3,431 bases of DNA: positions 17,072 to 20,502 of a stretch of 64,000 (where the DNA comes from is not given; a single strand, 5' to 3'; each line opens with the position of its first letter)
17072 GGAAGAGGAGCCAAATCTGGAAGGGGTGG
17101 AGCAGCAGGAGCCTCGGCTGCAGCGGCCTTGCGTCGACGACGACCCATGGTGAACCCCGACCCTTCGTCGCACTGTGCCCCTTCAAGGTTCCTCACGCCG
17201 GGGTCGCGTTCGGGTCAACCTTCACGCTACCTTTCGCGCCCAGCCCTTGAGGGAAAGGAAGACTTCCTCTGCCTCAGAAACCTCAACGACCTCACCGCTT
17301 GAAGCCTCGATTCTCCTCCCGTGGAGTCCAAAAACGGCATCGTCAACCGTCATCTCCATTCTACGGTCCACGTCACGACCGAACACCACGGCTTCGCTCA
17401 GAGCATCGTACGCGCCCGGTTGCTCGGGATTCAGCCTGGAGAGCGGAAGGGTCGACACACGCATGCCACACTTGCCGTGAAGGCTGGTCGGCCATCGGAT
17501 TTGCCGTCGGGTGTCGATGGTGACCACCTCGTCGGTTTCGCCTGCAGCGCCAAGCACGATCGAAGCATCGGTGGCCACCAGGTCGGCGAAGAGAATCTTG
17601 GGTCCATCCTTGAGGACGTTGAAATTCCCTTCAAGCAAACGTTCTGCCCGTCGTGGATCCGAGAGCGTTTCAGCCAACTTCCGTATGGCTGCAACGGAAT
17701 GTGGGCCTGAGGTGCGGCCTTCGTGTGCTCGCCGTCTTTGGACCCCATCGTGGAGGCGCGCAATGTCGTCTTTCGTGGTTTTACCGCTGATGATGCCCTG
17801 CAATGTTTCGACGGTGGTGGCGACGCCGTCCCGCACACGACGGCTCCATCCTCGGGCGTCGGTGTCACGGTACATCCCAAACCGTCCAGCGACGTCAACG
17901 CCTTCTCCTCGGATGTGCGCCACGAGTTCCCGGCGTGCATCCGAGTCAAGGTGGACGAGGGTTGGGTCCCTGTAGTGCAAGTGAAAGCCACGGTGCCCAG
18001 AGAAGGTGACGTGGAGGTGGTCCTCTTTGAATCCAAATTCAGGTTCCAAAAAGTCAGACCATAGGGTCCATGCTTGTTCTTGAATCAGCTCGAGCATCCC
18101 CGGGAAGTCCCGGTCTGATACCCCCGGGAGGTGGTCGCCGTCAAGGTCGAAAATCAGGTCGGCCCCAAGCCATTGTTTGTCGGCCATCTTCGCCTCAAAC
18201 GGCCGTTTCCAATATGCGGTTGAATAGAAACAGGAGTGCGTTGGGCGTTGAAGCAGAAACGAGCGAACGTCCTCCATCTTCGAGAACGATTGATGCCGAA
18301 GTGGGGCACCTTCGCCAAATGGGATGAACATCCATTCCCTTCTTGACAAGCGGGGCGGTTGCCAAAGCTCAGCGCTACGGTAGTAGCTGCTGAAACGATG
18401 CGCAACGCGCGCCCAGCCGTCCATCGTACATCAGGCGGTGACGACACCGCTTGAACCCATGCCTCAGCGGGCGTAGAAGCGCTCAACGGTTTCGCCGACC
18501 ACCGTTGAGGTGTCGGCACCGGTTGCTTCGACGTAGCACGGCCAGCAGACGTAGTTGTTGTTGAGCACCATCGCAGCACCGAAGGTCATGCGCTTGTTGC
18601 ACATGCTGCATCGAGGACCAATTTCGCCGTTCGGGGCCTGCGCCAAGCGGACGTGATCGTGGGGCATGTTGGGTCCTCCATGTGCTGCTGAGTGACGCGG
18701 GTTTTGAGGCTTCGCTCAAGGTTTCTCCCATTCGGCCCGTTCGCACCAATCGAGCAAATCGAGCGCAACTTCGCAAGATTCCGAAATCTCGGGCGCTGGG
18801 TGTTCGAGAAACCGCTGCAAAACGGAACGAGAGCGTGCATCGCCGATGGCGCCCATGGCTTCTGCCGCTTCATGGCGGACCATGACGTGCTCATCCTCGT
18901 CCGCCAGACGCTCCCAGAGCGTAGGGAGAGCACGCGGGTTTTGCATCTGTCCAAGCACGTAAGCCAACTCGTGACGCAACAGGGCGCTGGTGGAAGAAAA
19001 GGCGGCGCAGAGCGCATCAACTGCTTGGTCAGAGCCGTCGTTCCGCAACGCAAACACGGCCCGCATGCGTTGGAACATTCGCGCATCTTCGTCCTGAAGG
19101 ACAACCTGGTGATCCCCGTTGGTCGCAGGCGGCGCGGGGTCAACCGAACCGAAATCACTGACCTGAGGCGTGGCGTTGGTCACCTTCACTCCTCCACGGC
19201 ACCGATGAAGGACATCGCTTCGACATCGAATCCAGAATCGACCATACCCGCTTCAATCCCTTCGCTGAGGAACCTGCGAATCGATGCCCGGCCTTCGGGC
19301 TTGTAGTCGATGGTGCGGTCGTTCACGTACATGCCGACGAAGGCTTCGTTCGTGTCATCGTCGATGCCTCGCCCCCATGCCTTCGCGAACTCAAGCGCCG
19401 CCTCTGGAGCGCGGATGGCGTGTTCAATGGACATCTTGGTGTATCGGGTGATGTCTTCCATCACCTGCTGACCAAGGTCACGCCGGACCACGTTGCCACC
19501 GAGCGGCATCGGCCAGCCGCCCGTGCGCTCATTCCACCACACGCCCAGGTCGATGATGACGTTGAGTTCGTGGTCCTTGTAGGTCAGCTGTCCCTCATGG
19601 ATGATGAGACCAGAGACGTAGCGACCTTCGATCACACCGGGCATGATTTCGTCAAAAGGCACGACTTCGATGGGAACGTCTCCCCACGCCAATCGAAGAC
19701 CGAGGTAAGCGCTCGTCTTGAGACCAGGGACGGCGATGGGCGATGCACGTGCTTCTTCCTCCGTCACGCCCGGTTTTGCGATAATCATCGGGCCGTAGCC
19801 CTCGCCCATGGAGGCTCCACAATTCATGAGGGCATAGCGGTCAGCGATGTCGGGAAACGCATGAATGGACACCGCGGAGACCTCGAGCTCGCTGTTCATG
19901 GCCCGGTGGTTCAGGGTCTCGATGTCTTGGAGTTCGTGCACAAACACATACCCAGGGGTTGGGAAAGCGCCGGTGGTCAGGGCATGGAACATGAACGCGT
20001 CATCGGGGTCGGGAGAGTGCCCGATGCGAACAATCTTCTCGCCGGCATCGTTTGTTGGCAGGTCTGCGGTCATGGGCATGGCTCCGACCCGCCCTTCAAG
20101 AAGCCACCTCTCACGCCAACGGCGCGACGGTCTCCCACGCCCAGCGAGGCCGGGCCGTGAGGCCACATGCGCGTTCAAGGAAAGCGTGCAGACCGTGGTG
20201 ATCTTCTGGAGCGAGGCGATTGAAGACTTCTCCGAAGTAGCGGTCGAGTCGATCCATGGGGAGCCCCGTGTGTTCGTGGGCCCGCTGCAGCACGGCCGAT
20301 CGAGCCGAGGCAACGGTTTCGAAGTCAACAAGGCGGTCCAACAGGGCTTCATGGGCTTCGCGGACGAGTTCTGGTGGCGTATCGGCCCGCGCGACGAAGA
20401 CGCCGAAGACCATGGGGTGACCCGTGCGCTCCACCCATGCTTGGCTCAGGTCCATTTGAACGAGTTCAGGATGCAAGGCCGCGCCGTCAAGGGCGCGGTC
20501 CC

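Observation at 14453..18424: Tightly packed co-directional unit: priS, Pro/Ala-rich repeat protein, RDD-like membrane protein, alpha/beta hydrolase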

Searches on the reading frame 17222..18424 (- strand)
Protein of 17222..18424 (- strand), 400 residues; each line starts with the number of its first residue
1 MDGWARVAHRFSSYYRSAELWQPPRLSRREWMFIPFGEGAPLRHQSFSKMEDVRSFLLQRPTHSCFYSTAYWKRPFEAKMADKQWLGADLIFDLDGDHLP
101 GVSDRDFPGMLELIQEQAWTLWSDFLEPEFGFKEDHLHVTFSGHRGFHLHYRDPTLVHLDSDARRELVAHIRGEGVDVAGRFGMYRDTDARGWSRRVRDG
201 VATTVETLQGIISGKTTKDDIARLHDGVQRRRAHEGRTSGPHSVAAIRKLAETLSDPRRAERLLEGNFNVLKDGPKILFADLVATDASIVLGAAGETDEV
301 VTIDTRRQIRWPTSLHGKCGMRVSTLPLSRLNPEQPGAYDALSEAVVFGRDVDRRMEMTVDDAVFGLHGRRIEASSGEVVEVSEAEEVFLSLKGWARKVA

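Call 3: search_protein_families(library=pfam, proteins=[window:17222-18424:-], max_evalue=0.01)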
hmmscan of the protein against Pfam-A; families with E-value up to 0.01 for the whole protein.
window:17222-18424:- (400 aa): 1 family
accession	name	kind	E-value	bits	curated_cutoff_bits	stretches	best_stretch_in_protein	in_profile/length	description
PF01896.25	DNA_primase_S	-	5.1e-15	56.6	26.8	1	92-325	1-159/163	DNA primase small subunit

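Call 4: search_protein_families(library=ncbifam, proteins=[window:17222-18424:-], max_evalue=0.01)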
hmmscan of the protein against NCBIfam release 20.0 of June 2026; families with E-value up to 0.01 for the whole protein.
window:17222-18424:- (400 aa): 3 families
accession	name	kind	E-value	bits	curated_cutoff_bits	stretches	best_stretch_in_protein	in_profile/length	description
NF001639.0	PRK00419.1-1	equivalog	2.5e-57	194.6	577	1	9-399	11-389/391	DNA primase small subunit PriS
NF001641.0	PRK00419.1-3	equivalog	1.1e-54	185.7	326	1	8-396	15-315/323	DNA primase small subunit PriS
TIGR00335.1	primase_sml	equivalog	1.1e-33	117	143.5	2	14-173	19-176/324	DNA primase catalytic subunit PriS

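Call 6: find_encoding_contigs(protein=window:17222-18424:-, flank=10000, max_places=6)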
Protein window:17222-18424:- (400 aa): 15 contigs read that carry it; 4 places shown.
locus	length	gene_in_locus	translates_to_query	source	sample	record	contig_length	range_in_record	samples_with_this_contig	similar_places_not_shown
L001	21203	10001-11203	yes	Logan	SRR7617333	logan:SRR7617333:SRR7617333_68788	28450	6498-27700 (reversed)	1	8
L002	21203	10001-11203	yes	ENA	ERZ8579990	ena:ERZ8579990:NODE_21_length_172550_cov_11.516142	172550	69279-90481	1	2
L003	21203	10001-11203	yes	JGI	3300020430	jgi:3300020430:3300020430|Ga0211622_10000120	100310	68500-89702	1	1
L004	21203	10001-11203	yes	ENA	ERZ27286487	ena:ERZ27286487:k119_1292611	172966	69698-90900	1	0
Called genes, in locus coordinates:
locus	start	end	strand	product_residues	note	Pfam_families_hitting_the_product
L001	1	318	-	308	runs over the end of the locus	PF02779:Transket_pyr, PF02780:Transketolase_C, PF22613:Transketolase_C_1 (weak)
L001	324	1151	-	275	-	PF00456:Transketolase_N, PF13292:DXP_synthase_N, PF00676:E1_dh (weak)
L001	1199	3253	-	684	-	PF03169:OPT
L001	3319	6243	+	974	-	PF00690:Cation_ATPase_N, PF00122:E1-E2_ATPase, PF13246:Cation_ATPase, PF00702:Hydrolase, PF00689:Cation_ATPase_C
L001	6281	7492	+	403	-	PF04055:Radical_SAM, PF19288:CofH_C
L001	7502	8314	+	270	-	PF02621:VitK2_biosynth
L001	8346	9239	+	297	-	PF02621:VitK2_biosynth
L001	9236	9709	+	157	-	PF13646:HEAT_2, PF03130:HEAT_PBS (faint), PF13646:HEAT_2 (weak)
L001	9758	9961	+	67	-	-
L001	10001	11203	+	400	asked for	PF01896:DNA_primase_S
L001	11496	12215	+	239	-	-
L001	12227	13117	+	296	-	-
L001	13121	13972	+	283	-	PF00561:Abhydrolase_1, PF12146:Hydrolase_4, PF12697:Abhydrolase_6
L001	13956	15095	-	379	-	PF01595:CNNM, PF00571:CBS (faint)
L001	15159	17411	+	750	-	PF00133:tRNA-synt_1 (weak), PF09334:tRNA-synt_1g, PF19303:Anticodon_3 (weak), PF01588:tRNA_bind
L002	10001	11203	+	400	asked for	PF01896:DNA_primase_S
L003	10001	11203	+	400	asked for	PF01896:DNA_primase_S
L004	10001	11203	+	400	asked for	PF01896:DNA_primase_S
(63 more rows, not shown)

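Call 7: find_related_loci(query=window:17225-18424:-, collection=genome_contigs, flank=10000)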
Query window:17225-18424:- (400 aa) in genome_contigs; peptide patterns used: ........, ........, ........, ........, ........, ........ (x = any residue, [..] = any of these).
256 stretches matched a pattern; 215 encode a relative of the query (tblastn E <= 1e-3); the best 80 are kept; 80 distinct loci.
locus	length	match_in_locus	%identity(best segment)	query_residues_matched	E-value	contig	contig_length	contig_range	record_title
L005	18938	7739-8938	93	1-400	0e+0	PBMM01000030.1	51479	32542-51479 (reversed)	MAG: Methanobacteriota archaeon isolate SP212 45304, whole genome shotgun sequence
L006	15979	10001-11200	95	1-400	0e+0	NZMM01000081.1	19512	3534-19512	MAG: Methanobacteriota archaeon isolate IN1222 38801, whole genome shotgun sequence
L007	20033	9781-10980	92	1-400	0e+0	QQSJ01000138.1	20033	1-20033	MAG: Candidatus Poseidoniales archaeon isolate bin_375 U_43222-138, whole genome shotgun sequence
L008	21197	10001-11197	93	1-399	0e+0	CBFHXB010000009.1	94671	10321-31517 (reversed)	MAG: Candidatus Poseidoniaceae archaeon isolate Co_bin_437_indper genome assembly, contig: Co_bin_437_indper_c9, whole g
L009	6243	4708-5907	91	1-400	0e+0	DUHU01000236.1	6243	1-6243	MAG TPA_asm: Candidatus Poseidoniaceae archaeon isolate UBA12206 contig_37288, whole genome shotgun sequence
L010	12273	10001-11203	79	1-400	0e+0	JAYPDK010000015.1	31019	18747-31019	MAG: Candidatus Poseidoniaceae archaeon isolate 139580_S181_vamb_bins.tsv.024 NODE_1394_length_31019_cov_7.597791, whole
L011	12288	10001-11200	78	1-399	0e+0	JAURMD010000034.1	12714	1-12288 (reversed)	MAG: Thermoplasmatota archaeon isolate SFB_Oligo_Co_17 k141_1006067, whole genome shotgun sequence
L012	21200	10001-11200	92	1-400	0e+0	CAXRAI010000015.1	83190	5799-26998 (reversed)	MAG: Salinimicrobium sp. isolate YZ09aB_8.71 genome assembly, contig: k141_548109, whole genome shotgun sequence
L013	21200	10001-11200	93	1-400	0e+0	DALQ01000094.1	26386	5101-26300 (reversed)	MAG TPA_asm: Euryarchaeota archaeon UBA495 UBA495_contig_24285, whole genome shotgun sequence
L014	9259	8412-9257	95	1-282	0e+0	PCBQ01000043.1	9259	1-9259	MAG: Methanobacteriota archaeon isolate NP116 62470, whole genome shotgun sequence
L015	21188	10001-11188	63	3-399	9e-167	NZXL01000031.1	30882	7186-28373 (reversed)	MAG: Methanobacteriota archaeon isolate NAT37 4374, whole genome shotgun sequence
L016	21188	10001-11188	62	3-399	6e-167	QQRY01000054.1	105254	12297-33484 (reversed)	MAG: Candidatus Poseidoniales archaeon isolate bin_137 U_43176-54, whole genome shotgun sequence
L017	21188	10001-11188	62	3-399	2e-166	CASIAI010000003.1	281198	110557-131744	MAG: Candidatus Poseidoniaceae archaeon isolate FRAM_WSC20_S10_BML_bin_36_1 genome assembly, contig: FRAM_WSC20_S10_BML_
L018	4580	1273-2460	62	3-399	4e-170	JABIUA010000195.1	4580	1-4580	MAG: Methanobacteriota archaeon isolate SI072_bin37 k141_1374919, whole genome shotgun sequence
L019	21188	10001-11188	60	3-399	5e-164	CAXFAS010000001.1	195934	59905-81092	MAG TPA_asm: uncultured euryarchaeote isolate ERR599092_binner12_Refined_81 genome assembly, contig: ERZ841394.45, whole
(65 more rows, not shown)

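Call 59: search_solved_structures(query=window:17225-18424:-, max_evalue=0.001, show_alignments=2)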
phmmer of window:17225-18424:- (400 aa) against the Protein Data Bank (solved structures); distinct sequences matched with E-value up to 0.001: 5.
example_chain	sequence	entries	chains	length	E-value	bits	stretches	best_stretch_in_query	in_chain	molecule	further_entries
1zt2_A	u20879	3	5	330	1.4e-29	106.3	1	10-100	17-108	DNA primase small subunit | DNA primase small subunit PriS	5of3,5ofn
1g71_A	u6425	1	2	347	2e-16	63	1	25-193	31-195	DNA PRIMASE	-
9f26_A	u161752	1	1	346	4.4e-16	61.9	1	25-193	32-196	DNA primase small subunit PriS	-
9f28_A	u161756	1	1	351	4.6e-16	61.8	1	25-193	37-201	DNA primase small subunit PriS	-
1v33_A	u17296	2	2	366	4.8e-13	51.9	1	26-193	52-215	DNA primase small subunit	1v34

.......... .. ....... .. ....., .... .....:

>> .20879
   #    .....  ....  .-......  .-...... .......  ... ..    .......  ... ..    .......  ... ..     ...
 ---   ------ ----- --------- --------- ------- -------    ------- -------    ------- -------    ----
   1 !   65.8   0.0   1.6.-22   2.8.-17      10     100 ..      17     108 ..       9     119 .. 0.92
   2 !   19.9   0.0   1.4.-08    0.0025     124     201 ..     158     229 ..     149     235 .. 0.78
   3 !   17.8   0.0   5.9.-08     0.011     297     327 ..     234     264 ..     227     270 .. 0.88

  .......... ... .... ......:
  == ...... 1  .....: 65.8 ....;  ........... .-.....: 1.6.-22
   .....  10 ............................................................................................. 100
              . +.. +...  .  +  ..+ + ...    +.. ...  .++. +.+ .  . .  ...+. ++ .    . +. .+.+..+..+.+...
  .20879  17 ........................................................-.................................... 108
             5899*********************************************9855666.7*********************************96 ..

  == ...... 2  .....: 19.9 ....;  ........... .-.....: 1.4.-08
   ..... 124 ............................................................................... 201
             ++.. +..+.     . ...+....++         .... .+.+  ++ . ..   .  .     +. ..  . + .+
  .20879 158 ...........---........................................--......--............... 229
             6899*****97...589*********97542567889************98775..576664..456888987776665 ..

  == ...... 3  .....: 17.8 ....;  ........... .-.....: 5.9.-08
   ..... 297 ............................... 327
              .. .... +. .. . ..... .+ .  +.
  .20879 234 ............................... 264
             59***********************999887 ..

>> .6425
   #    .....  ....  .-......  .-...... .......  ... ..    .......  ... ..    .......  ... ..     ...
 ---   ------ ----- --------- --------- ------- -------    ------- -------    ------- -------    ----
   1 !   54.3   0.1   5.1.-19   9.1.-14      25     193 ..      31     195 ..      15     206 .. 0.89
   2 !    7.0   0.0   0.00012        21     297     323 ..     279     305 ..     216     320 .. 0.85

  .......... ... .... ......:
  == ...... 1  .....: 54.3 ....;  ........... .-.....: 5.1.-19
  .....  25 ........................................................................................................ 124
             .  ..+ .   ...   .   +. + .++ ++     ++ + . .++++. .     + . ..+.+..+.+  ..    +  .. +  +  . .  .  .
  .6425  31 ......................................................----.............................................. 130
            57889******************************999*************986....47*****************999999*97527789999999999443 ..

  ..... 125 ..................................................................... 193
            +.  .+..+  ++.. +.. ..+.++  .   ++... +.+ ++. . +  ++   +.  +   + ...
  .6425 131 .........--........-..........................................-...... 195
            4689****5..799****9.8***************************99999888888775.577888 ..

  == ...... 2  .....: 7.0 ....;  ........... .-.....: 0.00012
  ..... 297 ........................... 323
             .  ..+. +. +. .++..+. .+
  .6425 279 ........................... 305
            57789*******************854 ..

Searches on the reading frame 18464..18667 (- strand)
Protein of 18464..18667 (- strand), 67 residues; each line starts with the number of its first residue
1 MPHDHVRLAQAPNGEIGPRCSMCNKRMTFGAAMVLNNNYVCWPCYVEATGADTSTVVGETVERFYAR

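Call 3: search_protein_families(library=pfam, proteins=[window:18464-18667:-], max_evalue=0.01)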
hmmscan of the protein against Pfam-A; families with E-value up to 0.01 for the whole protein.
window:18464-18667:- (67 aa): 1 family
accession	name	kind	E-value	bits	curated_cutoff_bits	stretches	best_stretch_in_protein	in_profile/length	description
PF00412.28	LIM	-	0.0069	17.1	22.9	1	19-48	28-57/58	LIM domain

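Call 4: search_protein_families(library=ncbifam, proteins=[window:18464-18667:-], max_evalue=0.01)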
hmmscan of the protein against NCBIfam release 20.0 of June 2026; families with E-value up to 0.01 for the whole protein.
window:18464-18667:- (67 aa): 0 families

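Call 74: find_homologous_proteins(query=window:18467-18667:-, max_evalue=0.001)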
Query window:18467-18667:- (67 aa): 34 proteins with E <= 0.001 among 34 candidates.
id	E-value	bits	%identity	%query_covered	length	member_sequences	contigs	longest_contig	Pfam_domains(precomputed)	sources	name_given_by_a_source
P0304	1.6e-38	147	96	100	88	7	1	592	-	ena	-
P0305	1.0e-37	144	93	100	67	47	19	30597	-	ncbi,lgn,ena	ncbi:MAG: hypothetical protein ACPGGI_05130 [Candidatus Poseidoniaceae archaeon]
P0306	2.5e-32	127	91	100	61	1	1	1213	-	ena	-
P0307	1.9e-28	115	75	100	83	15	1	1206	-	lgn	-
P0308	3.5e-27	111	73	100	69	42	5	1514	-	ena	-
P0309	2.3e-25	105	69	97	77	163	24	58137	PF27112.1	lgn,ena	-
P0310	2.7e-25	105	70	100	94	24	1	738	-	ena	-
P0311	4.2e-25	104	68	97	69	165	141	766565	-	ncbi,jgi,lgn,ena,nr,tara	ncbi:MAG: hypothetical protein VYA95_04870 [Candidatus Thermoplasmatota archaeon]|nr:hypothetical pr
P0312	5.6e-25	104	69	100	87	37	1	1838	-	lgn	-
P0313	6.4e-25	104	64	100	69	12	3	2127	-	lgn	-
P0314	1.0e-24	103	98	70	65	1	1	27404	-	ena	-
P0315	1.1e-24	103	71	97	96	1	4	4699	-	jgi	jgi:hypothetical protein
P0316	1.4e-24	103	64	100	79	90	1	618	-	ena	-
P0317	1.5e-24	103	70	99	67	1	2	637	-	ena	-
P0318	1.6e-24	102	68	97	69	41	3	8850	-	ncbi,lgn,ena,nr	ncbi:MAG: hypothetical protein P8Q85_06520 [Candidatus Poseidoniaceae archaeon]|nr:hypothetical prot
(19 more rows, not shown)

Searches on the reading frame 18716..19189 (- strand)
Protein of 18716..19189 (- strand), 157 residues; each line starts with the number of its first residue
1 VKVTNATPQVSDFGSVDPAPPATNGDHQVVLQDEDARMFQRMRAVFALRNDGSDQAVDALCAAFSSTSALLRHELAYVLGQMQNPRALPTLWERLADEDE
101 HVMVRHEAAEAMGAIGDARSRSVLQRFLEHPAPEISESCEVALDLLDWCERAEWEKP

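Call 3: search_protein_families(library=pfam, proteins=[window:18716-19189:-], max_evalue=0.01)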
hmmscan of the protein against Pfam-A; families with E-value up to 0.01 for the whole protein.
window:18716-19189:- (157 aa): 3 families
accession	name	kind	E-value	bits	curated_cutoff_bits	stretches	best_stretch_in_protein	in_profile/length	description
PF13646.12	HEAT_2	-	7.9e-17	61.8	27.7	2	33-100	11-76/88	HEAT repeats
PF03130.22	HEAT_PBS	-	7.8e-15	54.1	20.9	1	104-130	1-27/27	PBS lyase HEAT-like repeat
PF02985.28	HEAT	-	0.00027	21.3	23.5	0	88-116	2-28/31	HEAT repeat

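Call 4: search_protein_families(library=ncbifam, proteins=[window:18716-19189:-], max_evalue=0.01)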
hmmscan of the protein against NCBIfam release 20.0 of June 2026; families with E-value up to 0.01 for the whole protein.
window:18716-19189:- (157 aa): 4 families
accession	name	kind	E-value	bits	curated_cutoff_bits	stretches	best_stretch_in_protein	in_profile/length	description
NF045915.1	PhycobilmeDegNblB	equivalog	8.9e-07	28.6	300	1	43-136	118-209/214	phycobilisome degradation protein NblB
NF006501.0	PRK08937.3-1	equivalog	3.1e-05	24.1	310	1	78-132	117-175/191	adenylosuccinate lyase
NF058502.1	phyc_lyase_CpcE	equivalog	0.00021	20.9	330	1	71-131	58-116/260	C-phycocyanin alpha-cysteine-84 phycocyanobilin lyase subunit CpcE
NF058505.1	phyc_lyase_CpeY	equivalog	0.0011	17.7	600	1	40-119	32-114/419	C-phycoerythrin alpha-cysteine-82 phycoerythrobilin lyase CpeY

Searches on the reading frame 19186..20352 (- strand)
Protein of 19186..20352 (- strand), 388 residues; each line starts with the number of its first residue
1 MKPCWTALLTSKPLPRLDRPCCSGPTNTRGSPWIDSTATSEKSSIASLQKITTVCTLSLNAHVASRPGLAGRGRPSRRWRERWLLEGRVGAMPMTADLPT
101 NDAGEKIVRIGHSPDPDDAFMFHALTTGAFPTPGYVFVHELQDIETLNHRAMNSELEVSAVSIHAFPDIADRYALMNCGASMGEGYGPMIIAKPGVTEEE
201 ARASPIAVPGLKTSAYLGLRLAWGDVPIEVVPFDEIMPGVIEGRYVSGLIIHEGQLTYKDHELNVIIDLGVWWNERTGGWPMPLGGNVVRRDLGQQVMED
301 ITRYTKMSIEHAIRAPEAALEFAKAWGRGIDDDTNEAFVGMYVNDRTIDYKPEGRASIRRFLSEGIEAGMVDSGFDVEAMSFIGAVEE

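Call 3: search_protein_families(library=pfam, proteins=[window:19186-20352:-], max_evalue=0.01)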
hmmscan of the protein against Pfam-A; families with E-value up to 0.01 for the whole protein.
window:19186-20352:- (388 aa): 1 family
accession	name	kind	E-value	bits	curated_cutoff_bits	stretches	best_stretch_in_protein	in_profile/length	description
PF02621.19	VitK2_biosynth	-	1.1e-62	212.3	26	1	109-363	2-248/252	Menaquinone biosynthesis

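Call 4: search_protein_families(library=ncbifam, proteins=[window:19186-20352:-], max_evalue=0.01)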
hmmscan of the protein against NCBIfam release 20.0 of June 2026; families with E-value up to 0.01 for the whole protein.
window:19186-20352:- (388 aa): 0 families
